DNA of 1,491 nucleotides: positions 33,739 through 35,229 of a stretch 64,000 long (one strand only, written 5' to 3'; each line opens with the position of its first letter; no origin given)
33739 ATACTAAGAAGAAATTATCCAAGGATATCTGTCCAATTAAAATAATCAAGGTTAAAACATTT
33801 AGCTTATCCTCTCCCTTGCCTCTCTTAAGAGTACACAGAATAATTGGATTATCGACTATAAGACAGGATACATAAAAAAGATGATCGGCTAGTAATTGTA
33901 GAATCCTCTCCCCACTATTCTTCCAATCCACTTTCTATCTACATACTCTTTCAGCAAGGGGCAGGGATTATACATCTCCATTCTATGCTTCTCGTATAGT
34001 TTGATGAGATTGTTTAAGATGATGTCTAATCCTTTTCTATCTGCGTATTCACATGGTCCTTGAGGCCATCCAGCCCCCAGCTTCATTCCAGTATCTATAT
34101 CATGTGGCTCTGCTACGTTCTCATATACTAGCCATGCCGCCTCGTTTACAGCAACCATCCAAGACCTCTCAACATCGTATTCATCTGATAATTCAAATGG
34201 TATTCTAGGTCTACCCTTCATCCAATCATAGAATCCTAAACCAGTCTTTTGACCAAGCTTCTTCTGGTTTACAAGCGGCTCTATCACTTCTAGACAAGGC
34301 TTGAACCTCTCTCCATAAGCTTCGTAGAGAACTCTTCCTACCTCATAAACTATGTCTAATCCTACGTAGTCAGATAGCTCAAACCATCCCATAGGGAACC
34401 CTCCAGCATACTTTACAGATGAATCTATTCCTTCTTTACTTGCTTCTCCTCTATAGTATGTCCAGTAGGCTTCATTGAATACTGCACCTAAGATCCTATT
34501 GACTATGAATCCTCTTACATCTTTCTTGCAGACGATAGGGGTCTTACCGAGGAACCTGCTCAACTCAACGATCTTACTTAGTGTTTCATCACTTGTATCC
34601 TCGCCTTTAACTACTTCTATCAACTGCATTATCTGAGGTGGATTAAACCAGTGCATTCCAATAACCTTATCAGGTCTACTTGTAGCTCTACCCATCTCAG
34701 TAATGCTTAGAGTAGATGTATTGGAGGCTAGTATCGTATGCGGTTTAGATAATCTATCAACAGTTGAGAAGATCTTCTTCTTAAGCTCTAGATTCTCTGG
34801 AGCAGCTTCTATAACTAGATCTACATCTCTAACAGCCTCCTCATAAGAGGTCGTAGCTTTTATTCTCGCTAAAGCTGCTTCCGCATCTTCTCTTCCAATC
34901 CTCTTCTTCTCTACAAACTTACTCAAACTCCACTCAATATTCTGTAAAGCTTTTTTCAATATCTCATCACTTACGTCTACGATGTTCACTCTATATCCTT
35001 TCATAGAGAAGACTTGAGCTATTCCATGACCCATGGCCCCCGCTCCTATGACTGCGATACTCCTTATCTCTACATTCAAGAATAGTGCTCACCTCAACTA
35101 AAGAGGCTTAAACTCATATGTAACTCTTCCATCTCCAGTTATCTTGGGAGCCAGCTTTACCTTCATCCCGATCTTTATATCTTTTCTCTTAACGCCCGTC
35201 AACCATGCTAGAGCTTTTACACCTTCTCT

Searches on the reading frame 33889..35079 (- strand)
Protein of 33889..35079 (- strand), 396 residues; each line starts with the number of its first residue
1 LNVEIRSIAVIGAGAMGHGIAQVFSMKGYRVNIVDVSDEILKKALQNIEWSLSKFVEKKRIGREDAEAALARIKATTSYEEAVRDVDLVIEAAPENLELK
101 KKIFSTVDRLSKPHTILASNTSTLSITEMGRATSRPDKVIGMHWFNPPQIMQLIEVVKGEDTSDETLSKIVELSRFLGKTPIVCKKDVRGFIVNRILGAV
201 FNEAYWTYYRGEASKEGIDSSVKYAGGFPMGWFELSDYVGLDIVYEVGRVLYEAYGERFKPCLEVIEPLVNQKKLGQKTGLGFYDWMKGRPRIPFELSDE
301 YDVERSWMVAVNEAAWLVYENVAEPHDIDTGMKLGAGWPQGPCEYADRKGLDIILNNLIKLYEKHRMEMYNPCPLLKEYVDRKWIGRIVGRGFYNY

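Call 18: find_homologous_proteins(query=window:33889-35079:-, max_evalue=1e-50)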
Query window:33889-35079:- (396 aa): 6200 proteins with E <= 1e-50 among 8000 candidates; the best 120 are listed.
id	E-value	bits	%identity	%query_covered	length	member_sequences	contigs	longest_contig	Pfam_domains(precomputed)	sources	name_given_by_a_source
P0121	2.9e-267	904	100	100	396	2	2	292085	PF03446.22,PF00725.28,PF03807.24,PF02737.25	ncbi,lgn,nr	ncbi:MAG: 3-hydroxyacyl-CoA dehydrogenase [Nitrososphaeria archaeon]|nr:3-hydroxyacyl-CoA dehydrogen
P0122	4.4e-219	745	79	100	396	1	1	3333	PF03446.22,PF00725.28,PF02737.25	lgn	-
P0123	1.1e-216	738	81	99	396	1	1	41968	PF03446.22,PF01210.30,PF00725.28,PF03807.24,PF02737.25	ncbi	ncbi:MAG: 3-hydroxyacyl-CoA dehydrogenase [Candidatus Caldarchaeales archaeon]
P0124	1.1e-215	734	78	100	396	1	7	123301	PF03446.22,PF00725.28,PF02737.25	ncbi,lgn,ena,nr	ncbi:MAG: 3-hydroxyacyl-CoA dehydrogenase [Thaumarchaeota archaeon]|nr:3-hydroxyacyl-CoA dehydrogena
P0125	1.1e-215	734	78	100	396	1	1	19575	PF03446.22,PF03721.21,PF00725.28,PF02737.25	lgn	-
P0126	1.6e-215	734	78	100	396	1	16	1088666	PF03446.22,PF00725.28,PF02737.25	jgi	jgi:enoyl-CoA hydratase/3-hydroxyacyl-CoA dehydrogenase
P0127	2.1e-215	733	78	100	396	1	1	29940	PF03446.22,PF00725.28,PF02737.25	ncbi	-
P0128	3.2e-215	733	78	100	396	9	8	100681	PF03446.22,PF03721.21,PF00725.28,PF03807.24,PF02737.25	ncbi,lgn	ncbi:MAG: 3-hydroxyacyl-CoA dehydrogenase [Nitrososphaerota archaeon]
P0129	8.8e-215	731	78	100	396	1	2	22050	PF03446.22,PF00725.28,PF02737.25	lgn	-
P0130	9.9e-215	731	78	100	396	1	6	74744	PF03446.22,PF00725.28,PF02737.25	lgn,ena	-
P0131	1.4e-214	731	78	100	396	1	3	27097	PF03446.22,PF00725.28,PF02737.25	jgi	-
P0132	1.5e-214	731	78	100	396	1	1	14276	PF03446.22,PF01210.30,PF00725.28,PF02737.25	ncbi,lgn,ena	-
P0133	1.7e-214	730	78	100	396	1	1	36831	PF03446.22,PF00725.28,PF02737.25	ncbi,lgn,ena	ncbi:MAG: 3-hydroxyacyl-CoA dehydrogenase [Nitrososphaerota archaeon]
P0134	4.8e-214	729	77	100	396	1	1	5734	PF03446.22,PF01210.30,PF00725.28,PF02737.25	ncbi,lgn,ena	-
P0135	5.5e-214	729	78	100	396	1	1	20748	PF03446.22,PF00725.28,PF02737.25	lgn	-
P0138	1.3e-213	727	78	100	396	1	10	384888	PF03446.22,PF03721.21,PF00725.28,PF03807.24,PF02737.25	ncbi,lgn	ncbi:MAG: 3-hydroxyacyl-CoA dehydrogenase [Nitrososphaerota archaeon]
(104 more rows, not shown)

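Call 19: find_encoding_contigs(protein=P0123, flank=7000, max_places=2)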
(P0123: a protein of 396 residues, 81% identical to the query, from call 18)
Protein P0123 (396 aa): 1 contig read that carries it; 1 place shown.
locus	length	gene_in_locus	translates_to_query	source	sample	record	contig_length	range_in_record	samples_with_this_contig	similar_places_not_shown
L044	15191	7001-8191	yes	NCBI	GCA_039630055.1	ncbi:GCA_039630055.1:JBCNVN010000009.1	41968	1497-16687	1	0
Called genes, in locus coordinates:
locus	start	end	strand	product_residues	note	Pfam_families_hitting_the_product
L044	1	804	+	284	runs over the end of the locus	PF13187:Fer4_9 (faint), PF13183:Fer4_8 (faint), PF13484:Fer4_16 (faint), PF14697:Fer4_21 (faint), PF12797:Fer4_2 (faint), PF13237:Fer4_10 (faint), PF12837:Fer4_6 (faint), PF00037:Fer4, +1 more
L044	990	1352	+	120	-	-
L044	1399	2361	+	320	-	PF00365:PFK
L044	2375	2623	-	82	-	-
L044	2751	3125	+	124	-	PF00507:Oxidored_q4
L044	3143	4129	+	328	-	PF00146:NADHdh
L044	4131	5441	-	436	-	PF01336:tRNA_anti-codon, PF00152:tRNA-synt_2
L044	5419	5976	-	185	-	-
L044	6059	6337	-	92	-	PF01918:Alba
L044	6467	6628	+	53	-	PF01020:Ribosomal_L40e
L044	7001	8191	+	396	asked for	PF01210:NAD_Gly3P_dh_N (weak), PF02737:3HCDH_N, PF03446:NAD_binding_2, PF03807:F420_oxidored (faint), PF00725:3HCDH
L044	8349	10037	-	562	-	PF00501:AMP-binding, PF13193:AMP-binding_C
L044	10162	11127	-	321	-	PF04014:MazE_antitoxin, PF01895:PhoU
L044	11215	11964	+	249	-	-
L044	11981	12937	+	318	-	PF00288:GHMP_kinases_N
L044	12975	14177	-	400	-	PF01368:DHH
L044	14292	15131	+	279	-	PF20434:BD-FAE, PF01738:DLH, PF00326:Peptidase_S9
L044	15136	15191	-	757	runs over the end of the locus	PF03104:DNA_pol_B_exo1, PF00136:DNA_pol_B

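Call 20: find_encoding_contigs(protein=P0126, flank=7000, max_places=2)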
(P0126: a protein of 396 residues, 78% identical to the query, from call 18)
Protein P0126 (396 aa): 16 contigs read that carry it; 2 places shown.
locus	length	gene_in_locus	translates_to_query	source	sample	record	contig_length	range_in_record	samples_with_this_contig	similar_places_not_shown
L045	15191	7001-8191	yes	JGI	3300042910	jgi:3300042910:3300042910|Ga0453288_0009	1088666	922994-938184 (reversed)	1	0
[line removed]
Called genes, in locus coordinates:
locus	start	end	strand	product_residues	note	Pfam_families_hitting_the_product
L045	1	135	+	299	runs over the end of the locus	PF00753:Lactamase_B, PF23023:Anti-Pycsar_Apyc1 (weak), PF19583:ODP (weak)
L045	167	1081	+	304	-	PF00056:Ldh_1_N, PF02866:Ldh_1_C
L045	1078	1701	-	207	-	PF00694:Aconitase_C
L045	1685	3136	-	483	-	PF00330:Aconitase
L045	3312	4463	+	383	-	PF02771:Acyl-CoA_dh_N, PF02770:Acyl-CoA_dh_M, PF00441:Acyl-CoA_dh_1, PF22924:ACOX_C_alpha1 (faint), PF08028:Acyl-CoA_dh_2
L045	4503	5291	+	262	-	PF00378:ECH_1, PF16113:ECH_2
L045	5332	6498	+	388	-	PF00108:Thiolase_N, PF02801:Ketoacyl-synt_C (faint), PF00109:ketoacyl-synt (weak), PF22691:Thiolase_C_1, PF02803:Thiolase_C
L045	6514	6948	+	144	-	PF12172:zf-ChsH2, PF01796:OB_ChsH2_C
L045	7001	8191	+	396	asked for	PF02737:3HCDH_N, PF03446:NAD_binding_2 (weak), PF00725:3HCDH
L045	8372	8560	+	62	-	-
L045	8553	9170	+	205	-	-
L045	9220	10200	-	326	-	PF01012:ETF, PF00766:ETF_alpha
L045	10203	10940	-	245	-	PF01012:ETF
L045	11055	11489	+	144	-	-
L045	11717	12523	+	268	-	PF04909:Amidohydro_2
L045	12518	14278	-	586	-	PF00501:AMP-binding, PF13193:AMP-binding_C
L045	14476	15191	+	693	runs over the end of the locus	PF13183:Fer4_8, PF13187:Fer4_9 (weak), PF13237:Fer4_10, PF13534:Fer4_17 (weak), PF02754:CCG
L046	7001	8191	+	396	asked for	PF02737:3HCDH_N, PF03446:NAD_binding_2 (weak), PF00725:3HCDH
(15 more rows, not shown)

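Call 21: find_encoding_contigs(protein=P0138, flank=7000, max_places=2)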
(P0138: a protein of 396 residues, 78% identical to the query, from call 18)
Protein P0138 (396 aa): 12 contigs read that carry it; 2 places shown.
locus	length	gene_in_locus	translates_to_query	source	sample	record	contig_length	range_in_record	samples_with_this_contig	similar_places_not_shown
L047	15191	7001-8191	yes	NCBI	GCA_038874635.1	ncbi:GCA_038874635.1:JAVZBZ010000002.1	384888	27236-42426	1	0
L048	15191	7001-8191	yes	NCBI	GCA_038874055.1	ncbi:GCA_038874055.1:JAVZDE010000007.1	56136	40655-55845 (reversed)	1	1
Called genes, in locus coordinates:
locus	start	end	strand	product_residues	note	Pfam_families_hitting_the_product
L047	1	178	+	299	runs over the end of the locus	PF00753:Lactamase_B, PF23023:Anti-Pycsar_Apyc1 (faint), PF19583:ODP (weak)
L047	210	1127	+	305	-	PF00056:Ldh_1_N, PF02866:Ldh_1_C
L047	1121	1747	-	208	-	PF00694:Aconitase_C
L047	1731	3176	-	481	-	PF00330:Aconitase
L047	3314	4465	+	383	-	PF02771:Acyl-CoA_dh_N, PF02770:Acyl-CoA_dh_M, PF00441:Acyl-CoA_dh_1, PF08028:Acyl-CoA_dh_2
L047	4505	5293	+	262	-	PF00378:ECH_1, PF16113:ECH_2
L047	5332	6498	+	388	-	PF00108:Thiolase_N, PF00109:ketoacyl-synt (weak), PF22691:Thiolase_C_1, PF02803:Thiolase_C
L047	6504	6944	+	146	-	PF12172:zf-ChsH2, PF01796:OB_ChsH2_C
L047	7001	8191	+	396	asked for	PF02737:3HCDH_N, PF03446:NAD_binding_2 (weak), PF03721:UDPG_MGDP_dh_N (faint), PF03807:F420_oxidored (faint), PF00725:3HCDH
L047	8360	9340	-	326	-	PF01012:ETF, PF00766:ETF_alpha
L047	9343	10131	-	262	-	PF01012:ETF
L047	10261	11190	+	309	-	PF04909:Amidohydro_2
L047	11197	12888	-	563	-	PF00501:AMP-binding, PF13193:AMP-binding_C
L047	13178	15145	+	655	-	PF13183:Fer4_8, PF13187:Fer4_9, PF13237:Fer4_10, PF13534:Fer4_17 (weak), PF02754:CCG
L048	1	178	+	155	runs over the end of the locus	PF00753:Lactamase_B (weak)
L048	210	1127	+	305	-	PF00056:Ldh_1_N, PF02866:Ldh_1_C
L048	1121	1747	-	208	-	PF00694:Aconitase_C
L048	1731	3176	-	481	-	PF00330:Aconitase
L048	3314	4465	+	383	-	PF02771:Acyl-CoA_dh_N, PF02770:Acyl-CoA_dh_M, PF00441:Acyl-CoA_dh_1, PF08028:Acyl-CoA_dh_2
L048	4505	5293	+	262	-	PF00378:ECH_1, PF16113:ECH_2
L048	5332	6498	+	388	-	PF00108:Thiolase_N, PF00109:ketoacyl-synt (weak), PF22691:Thiolase_C_1, PF02803:Thiolase_C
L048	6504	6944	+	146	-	PF12172:zf-ChsH2, PF01796:OB_ChsH2_C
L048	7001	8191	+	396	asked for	PF02737:3HCDH_N, PF03446:NAD_binding_2 (weak), PF03721:UDPG_MGDP_dh_N (faint), PF03807:F420_oxidored (faint), PF00725:3HCDH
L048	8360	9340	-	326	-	PF01012:ETF, PF00766:ETF_alpha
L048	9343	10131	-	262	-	PF01012:ETF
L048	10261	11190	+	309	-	PF04909:Amidohydro_2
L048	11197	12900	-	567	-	PF00501:AMP-binding, PF13193:AMP-binding_C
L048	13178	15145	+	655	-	PF13183:Fer4_8, PF13187:Fer4_9, PF13237:Fer4_10, PF13534:Fer4_17 (weak), PF02754:CCG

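Call 55: search_protein_families(library=padloc, proteins=[L045:8553-9170:+], max_evalue=0.01)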
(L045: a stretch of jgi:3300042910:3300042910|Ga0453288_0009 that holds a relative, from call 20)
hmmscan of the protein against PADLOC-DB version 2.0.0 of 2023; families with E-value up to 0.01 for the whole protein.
L045:8553-9170:+ (205 aa): 0 families

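Call 56: search_protein_families(library=pfam, proteins=[L045:8553-9170:+, L045:8372-8560:+], max_evalue=0.1)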
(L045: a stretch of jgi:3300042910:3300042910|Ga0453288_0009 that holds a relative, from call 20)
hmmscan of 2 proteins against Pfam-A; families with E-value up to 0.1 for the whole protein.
L045:8553-9170:+ (205 aa): 0 families

L045:8372-8560:+ (62 aa): 0 families
